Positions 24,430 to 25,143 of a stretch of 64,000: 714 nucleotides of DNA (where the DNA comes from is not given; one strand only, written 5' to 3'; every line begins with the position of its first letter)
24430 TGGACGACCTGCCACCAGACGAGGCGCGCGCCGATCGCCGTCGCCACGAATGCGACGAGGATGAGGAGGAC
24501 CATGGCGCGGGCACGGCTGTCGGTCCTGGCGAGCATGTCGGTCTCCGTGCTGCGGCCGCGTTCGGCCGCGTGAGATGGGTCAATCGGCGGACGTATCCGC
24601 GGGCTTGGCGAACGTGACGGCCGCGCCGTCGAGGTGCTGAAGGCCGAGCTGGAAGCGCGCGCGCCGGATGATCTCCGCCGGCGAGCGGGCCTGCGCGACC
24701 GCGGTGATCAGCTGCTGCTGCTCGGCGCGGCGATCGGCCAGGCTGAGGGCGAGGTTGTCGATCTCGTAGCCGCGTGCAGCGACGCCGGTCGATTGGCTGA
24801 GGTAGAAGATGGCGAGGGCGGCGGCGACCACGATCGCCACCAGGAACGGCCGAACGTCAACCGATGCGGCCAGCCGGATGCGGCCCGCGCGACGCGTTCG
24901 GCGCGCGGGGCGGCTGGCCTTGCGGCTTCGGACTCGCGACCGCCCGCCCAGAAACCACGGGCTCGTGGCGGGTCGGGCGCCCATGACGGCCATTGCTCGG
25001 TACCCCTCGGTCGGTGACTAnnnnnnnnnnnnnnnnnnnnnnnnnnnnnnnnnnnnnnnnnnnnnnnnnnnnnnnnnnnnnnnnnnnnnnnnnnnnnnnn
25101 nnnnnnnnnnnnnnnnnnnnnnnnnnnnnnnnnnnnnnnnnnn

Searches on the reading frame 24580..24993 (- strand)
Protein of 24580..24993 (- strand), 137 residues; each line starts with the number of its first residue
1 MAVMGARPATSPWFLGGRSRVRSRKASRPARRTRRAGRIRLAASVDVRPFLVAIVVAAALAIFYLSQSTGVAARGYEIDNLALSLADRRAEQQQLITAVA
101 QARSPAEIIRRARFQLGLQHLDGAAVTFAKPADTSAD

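Call 3: search_protein_families(library=pfam, proteins=[window:24580-24993:-])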
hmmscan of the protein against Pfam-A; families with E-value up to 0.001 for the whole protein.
window:24580-24993:- (137 aa): 0 families

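Call 33: search_protein_families(library=ncbifam, proteins=[window:24580-24993:-], max_evalue=0.01)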
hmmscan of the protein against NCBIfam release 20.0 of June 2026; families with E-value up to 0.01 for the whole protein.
window:24580-24993:- (137 aa): 2 families
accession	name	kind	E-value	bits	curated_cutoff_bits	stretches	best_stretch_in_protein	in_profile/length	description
NF053549.1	FtsL_Actino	equivalog_domain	3.3e-07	30.1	55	1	51-118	5-71/83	cell division protein FtsL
TIGR02209.1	ftsL_broad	equivalog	0.0092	15.9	42.45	0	50-122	7-77/85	cell division protein FtsL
